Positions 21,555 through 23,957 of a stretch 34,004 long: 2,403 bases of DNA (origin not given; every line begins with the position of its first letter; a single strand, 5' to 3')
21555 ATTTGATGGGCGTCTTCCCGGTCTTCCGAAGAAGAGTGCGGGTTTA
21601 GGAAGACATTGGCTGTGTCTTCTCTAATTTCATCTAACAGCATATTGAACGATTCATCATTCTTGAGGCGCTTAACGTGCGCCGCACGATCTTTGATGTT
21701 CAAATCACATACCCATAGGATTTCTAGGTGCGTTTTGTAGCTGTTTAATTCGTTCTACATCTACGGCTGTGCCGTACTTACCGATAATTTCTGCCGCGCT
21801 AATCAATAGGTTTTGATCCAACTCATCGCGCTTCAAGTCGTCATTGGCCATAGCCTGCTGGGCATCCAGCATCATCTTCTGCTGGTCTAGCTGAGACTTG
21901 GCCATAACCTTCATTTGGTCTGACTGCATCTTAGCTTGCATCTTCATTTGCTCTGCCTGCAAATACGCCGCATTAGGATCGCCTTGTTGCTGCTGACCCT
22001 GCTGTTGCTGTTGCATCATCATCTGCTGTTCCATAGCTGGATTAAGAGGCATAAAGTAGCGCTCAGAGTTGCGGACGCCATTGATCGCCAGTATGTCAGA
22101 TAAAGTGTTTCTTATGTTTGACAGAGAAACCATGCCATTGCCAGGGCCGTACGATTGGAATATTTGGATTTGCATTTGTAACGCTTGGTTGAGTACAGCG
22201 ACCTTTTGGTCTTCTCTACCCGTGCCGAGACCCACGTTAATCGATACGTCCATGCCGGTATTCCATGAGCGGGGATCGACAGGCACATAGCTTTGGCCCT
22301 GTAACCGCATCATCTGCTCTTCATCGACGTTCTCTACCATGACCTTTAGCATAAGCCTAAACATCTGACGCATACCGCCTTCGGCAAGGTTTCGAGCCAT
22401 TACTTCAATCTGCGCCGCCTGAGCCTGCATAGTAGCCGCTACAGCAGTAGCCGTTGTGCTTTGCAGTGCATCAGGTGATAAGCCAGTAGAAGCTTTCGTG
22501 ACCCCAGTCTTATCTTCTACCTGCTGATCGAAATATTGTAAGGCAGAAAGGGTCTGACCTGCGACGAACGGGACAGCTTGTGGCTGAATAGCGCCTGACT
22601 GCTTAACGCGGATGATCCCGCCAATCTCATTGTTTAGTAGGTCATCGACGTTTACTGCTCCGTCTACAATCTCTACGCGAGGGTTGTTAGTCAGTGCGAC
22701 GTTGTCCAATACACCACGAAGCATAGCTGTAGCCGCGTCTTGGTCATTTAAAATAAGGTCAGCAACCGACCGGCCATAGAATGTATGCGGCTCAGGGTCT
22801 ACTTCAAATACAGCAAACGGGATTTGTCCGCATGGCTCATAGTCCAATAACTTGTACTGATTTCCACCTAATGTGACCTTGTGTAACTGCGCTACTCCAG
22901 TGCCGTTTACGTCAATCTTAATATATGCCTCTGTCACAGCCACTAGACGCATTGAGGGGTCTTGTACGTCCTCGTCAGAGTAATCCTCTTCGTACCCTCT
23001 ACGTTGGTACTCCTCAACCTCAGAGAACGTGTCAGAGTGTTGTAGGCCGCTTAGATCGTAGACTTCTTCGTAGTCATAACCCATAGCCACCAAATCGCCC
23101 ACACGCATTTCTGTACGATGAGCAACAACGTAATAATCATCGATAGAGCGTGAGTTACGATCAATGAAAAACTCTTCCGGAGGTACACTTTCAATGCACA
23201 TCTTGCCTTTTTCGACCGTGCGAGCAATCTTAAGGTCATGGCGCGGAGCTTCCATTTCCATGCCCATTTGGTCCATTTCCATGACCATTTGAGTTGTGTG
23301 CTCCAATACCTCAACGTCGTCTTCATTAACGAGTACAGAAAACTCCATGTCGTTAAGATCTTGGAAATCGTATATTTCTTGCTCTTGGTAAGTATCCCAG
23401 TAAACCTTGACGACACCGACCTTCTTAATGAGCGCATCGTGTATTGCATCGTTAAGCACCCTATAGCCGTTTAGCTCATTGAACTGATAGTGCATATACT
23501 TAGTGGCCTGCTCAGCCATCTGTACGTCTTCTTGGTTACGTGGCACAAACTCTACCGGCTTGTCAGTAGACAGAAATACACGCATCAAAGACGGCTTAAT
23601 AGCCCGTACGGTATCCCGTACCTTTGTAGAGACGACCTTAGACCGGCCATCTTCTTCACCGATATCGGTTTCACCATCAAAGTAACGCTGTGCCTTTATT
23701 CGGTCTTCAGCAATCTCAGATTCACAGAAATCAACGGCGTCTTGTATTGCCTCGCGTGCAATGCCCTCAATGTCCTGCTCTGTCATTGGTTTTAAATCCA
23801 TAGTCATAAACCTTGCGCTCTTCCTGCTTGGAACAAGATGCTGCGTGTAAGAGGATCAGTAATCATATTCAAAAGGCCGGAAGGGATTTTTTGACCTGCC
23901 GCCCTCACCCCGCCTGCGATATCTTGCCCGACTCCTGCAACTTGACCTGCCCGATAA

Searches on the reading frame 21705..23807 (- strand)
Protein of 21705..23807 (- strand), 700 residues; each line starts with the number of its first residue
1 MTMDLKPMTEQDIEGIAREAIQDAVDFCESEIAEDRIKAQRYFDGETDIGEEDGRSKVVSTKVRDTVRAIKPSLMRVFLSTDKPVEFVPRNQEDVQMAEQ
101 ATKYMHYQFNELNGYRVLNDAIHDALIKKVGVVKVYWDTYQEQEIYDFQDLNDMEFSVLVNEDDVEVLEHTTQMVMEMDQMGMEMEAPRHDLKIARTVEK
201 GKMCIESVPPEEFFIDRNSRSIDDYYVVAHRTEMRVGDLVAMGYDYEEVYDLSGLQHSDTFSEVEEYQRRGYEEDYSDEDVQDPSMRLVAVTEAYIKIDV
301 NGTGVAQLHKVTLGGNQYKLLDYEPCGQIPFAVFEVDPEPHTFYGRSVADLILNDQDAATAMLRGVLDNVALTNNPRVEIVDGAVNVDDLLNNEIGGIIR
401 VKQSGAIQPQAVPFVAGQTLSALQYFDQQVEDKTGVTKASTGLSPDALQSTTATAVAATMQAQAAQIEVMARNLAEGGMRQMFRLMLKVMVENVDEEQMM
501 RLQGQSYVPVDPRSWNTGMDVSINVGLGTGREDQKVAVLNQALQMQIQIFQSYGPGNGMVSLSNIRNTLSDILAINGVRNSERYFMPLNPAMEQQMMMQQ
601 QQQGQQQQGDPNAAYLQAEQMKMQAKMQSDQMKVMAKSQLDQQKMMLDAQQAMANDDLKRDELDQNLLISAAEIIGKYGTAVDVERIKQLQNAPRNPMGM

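Call 8: search_protein_families(library=phrogs, proteins=[window:21705-23807:-], max_evalue=0.001)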
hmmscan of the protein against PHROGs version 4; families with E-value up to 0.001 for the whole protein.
window:21705-23807:- (700 aa): 3 families
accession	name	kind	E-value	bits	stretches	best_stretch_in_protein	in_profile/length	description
phrog_1216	-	head and packaging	8.9e-150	501.5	1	5-667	8-674/714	portal protein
phrog_332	-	connector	3.1e-34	119.3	1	52-634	54-548/560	head-tail adaptor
phrog_156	-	head and packaging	3.9e-28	99.3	2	200-665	145-642/681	portal protein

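Call 50: search_dna_similar(query=window:21705-23807:-, collection=phages, mode=protein, max_rows=25)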
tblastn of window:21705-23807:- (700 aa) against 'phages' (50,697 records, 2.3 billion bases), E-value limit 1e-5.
Records with a match: 314; places in all: 316; records where one place covers at least 80% of the query: 172.
Best place of each record, by identity: <60% 314.
By first word of the organism name: Pseudomonas 107; Escherichia 94; Vibrio 25; Aeromonas 11; Proteus 8; Sulfitobacter 7; Cronobacter 7; Alteromonas 7; Salmonella 7; Caudoviricetes 6; and 21 more.
By host as written in the record: Escherichia coli 52; Pseudomonas aeruginosa 41; - 26; Pseudomonas aeruginosa PAO1 16; Aeromonas hydrophila 9; Vibrio parahaemolyticus 7; Pseudomonas sp. 7; Sulfitobacter sp. CB2047 6; and 96 more.
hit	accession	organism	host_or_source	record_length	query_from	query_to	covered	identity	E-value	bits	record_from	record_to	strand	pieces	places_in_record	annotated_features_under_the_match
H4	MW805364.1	Octadecabacter Antarctic DB virus 2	Octadecabacter sp. strain IceBac 430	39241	3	700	100%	46.5%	0e+0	585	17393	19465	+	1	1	portal protein | hypothetical protein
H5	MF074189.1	Sinorhizobium phage phiM5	Sinorhizobium meliloti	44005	4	692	98%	39.1%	5e-121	404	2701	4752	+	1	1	portal protein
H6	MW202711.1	Caudoviricetes sp.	Manatee Spring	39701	8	688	97%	36.9%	4e-118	395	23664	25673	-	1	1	head to tail connecting protein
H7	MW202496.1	Caudoviricetes sp.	Manatee Spring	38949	8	688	97%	36.4%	2e-113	382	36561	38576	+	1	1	head to tail connecting protein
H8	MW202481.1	Caudoviricetes sp.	Manatee Spring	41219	13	677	95%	33.9%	2e-95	330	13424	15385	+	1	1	head to tail connecting protein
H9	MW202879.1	Caudoviricetes sp.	Manatee Spring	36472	7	585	83%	38.7%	4e-112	378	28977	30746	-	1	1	head to tail connecting protein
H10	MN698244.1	Pelagibacter phage HTVC106P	Candidatus Pelagibacter sp. HTCC7211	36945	1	590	84%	37.8%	2e-102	350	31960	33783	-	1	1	hypothetical protein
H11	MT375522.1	Methylophilales phage Venkman EXVC282S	Methylophilales bacterium H5P1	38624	21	693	92%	34.2%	4e-68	351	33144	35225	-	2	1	portal protein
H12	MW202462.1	Caudoviricetes sp.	Manatee Spring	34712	6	593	84%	37.0%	9e-96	330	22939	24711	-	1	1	head to tail connecting protein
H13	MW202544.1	Bacteriophage sp.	Manatee Spring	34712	6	593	84%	37.0%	9e-96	330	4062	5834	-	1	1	head to tail connecting protein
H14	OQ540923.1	Microcystis phage MJing1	Microcystis sp.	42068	2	688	91%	33.7%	1e-69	335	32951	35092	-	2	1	hypothetical protein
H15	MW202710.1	Caudoviricetes sp.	Manatee Spring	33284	8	593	84%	36.6%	3e-91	317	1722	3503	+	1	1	head to tail connecting protein | sip4 zipper protein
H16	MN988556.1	Rhizobium phage RHph_I1_23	Rhizobium phaseoli I1_23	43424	6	674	96%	32.1%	1e-83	295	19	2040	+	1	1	portal protein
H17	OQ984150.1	Phage C72C1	-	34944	8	585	83%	36.7%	2e-100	344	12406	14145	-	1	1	portal protein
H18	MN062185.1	Vibrio phage Phriendly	Vibrio natriegens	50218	4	664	94%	30.1%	6e-71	258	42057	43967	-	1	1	portal protein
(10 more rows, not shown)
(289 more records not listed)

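Call 79: find_encoding_contigs(protein=window:21705-23807:-, flank=10000, max_places=1)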
Protein window:21705-23807:- (700 aa): 2 contigs read that carry it; 1 place shown.
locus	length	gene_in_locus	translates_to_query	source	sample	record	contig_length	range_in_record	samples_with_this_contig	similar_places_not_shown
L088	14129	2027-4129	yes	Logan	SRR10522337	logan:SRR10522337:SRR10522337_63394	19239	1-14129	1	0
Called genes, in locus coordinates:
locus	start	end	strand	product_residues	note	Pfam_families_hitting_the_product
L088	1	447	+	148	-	?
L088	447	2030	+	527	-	-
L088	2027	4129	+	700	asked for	PF23899:SU10_portal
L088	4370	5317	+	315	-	-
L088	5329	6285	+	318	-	PF17236:SU10_MCP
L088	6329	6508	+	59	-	-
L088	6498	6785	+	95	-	-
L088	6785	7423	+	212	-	-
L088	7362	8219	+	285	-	-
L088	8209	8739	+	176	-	-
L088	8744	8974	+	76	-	-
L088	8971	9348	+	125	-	-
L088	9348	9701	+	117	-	PF08291:Peptidase_M15_3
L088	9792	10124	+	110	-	-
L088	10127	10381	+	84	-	-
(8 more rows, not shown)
